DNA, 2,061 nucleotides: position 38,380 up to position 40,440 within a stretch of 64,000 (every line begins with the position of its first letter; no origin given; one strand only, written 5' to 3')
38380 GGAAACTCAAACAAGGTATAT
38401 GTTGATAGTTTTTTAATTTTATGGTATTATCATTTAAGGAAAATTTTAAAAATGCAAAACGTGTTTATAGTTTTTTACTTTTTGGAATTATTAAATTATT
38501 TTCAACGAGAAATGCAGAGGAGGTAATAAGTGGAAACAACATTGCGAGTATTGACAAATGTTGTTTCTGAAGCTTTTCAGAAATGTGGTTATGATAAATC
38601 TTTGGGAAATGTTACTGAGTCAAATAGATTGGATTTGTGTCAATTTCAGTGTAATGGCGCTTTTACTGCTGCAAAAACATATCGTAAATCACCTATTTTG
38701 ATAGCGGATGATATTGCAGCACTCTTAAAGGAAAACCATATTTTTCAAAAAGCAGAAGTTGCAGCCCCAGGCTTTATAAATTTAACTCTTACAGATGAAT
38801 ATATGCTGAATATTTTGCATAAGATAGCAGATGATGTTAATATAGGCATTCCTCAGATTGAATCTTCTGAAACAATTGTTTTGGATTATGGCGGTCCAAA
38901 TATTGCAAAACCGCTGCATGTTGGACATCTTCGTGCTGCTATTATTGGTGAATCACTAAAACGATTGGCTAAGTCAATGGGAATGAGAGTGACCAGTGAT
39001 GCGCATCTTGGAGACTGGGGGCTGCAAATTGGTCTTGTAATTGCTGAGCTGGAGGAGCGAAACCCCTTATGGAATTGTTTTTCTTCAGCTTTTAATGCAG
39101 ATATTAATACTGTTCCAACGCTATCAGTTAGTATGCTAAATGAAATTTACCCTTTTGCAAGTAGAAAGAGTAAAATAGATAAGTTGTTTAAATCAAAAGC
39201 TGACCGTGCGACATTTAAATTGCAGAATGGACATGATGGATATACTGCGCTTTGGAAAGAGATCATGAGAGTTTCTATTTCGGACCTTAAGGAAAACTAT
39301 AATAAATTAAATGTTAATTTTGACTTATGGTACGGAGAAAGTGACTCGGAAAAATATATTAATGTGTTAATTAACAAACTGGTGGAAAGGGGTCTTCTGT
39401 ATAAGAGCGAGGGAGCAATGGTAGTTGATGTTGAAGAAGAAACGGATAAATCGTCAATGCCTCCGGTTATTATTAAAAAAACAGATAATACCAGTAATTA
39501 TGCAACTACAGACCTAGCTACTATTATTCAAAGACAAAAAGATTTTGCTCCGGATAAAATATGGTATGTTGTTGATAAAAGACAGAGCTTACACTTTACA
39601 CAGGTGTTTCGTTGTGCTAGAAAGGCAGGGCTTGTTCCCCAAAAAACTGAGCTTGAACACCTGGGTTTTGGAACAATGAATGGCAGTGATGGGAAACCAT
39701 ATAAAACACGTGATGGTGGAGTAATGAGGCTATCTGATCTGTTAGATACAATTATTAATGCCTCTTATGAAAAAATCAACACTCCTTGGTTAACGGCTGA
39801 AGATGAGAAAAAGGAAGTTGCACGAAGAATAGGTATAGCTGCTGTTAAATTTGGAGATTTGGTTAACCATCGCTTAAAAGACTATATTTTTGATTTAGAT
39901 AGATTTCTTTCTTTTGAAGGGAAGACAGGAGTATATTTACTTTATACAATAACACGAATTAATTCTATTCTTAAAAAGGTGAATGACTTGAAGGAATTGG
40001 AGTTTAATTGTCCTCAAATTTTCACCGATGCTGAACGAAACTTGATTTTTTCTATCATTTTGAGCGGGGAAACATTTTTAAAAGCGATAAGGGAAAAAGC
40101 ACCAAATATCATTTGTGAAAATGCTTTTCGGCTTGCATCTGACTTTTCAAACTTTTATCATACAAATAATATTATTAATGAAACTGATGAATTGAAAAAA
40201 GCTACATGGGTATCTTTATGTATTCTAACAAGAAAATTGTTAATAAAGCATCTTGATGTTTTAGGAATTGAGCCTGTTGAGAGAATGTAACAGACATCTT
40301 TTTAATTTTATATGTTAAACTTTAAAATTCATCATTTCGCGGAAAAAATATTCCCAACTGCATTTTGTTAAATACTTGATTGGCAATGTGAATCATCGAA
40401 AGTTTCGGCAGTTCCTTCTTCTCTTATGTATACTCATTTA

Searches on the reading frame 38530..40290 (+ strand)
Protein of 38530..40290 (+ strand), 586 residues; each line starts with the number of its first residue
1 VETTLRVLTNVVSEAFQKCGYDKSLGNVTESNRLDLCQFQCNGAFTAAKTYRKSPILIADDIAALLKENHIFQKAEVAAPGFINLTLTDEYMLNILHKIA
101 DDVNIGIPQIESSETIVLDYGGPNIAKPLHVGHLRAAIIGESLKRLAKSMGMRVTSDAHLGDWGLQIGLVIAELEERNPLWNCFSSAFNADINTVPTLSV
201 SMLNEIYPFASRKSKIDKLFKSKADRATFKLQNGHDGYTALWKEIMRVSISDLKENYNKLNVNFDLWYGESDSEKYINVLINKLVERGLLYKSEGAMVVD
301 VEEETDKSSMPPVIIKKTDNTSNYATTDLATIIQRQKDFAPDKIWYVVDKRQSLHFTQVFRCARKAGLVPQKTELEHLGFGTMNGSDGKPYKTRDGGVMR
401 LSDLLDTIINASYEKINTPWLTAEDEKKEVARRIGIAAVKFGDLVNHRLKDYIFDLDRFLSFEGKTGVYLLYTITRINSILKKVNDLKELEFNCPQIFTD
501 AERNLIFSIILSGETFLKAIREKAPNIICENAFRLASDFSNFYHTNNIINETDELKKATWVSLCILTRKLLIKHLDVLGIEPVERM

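Call 17: search_protein_families(library=pfam, proteins=[window:38530-40290:+], max_evalue=0.001)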
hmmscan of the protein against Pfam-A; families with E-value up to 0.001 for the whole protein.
window:38530-40290:+ (586 aa): 4 families
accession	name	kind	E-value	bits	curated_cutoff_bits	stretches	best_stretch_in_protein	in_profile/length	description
PF00750.26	tRNA-synt_1d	-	6.1e-83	279.1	23.3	1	108-455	14-348/349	tRNA synthetases class I (R), catalytic domain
PF05746.21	DALR_1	-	7.4e-21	74.9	22.3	1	470-586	1-117/117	DALR anticodon binding domain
PF03485.21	Arg_tRNA_synt_N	-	1.4e-16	61.3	21.5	1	8-87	3-85/85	Arginyl tRNA synthetase N terminal domain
PF01406.26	tRNA-synt_1e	-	7e-05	22.8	27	1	117-340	11-169/301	tRNA synthetases class I (C) catalytic domain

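Call 33: find_related_loci(query=window:38530-40290:+, collection=genome_contigs, flank=1000)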
Query window:38530-40290:+ (586 aa) in genome_contigs; peptide patterns used: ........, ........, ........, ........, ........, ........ (x = any residue, [..] = any of these).
96 stretches matched a pattern; 26 encode a relative of the query (tblastn E <= 1e-3); 26 distinct loci.
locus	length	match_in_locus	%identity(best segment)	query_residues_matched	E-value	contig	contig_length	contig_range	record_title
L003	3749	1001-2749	64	1-586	0e+0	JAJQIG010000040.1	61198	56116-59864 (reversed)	MAG: Oscillospiraceae bacterium isolate U.9_2 NODE_80_length_61198_cov_18.863337, whole genome shotgun sequence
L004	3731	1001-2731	65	8-586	0e+0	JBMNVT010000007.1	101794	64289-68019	MAG: Acutalibacteraceae bacterium isolate SBF912SR2HQ0066 scaffold_763_c1, whole genome shotgun sequence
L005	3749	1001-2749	64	1-586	0e+0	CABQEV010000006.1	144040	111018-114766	MAG TPA_asm: uncultured Ruminococcaceae bacterium isolate MGYG-HGUT-00517 genome assembly, contig: GUT_GENOME014162_6, w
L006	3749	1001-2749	63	1-586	0e+0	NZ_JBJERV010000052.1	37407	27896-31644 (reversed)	MAG: Huintestinicola sp. isolate PUUB48_bin.013 NODE_367_length_37407_cov_16.694206, whole genome shotgun sequence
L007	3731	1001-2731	63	7-586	0e+0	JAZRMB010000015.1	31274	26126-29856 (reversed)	MAG: Clostridia bacterium isolate T1900045429_YK20190120.MAGScoT_cleanbin_000006 SGB_7082_k141_891852, whole genome shot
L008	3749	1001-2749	62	1-586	0e+0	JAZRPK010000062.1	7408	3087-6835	MAG: Clostridia bacterium isolate T1900045380_YK20190070.MAGScoT_cleanbin_000015 SGB_6883_k141_2099166, whole genome sho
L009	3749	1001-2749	62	1-586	0e+0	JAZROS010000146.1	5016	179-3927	MAG: Clostridia bacterium isolate T1900045390_YK20190080.MAGScoT_cleanbin_000016 SGB_6921_k141_2270703, whole genome sho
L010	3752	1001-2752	64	1-586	0e+0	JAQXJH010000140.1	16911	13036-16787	MAG: Bacillota bacterium isolate SUG1246 k141_4526221, whole genome shotgun sequence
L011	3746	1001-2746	63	1-586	0e+0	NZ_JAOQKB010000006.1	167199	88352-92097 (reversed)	Huintestinicola butyrica strain Sanger_06 .14207_7_61.6, whole genome shotgun sequence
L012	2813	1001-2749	62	1-586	0e+0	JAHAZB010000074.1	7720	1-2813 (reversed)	MAG: Eubacteriales bacterium isolate MB2.42 k127_834393, whole genome shotgun sequence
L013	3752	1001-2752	64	1-586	0e+0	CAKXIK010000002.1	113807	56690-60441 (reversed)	MAG: uncultured bacterium isolate MTG243_bin.61.fa genome assembly, contig: NODE_2_length_113807_cov_4.445573, whole gen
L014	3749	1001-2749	62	1-586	0e+0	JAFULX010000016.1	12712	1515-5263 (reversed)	MAG: Clostridia bacterium isolate RGIG4614 Roe_deer_Rectum-4__c43847, whole genome shotgun sequence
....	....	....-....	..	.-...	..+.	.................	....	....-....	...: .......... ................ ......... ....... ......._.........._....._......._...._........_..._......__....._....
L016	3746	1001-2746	59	1-586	0e+0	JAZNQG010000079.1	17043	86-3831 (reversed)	MAG: Clostridia bacterium isolate T1900044827_TS20190293.MAGScoT_cleanbin_000007 SGB_2879_k141_2087649, whole genome sho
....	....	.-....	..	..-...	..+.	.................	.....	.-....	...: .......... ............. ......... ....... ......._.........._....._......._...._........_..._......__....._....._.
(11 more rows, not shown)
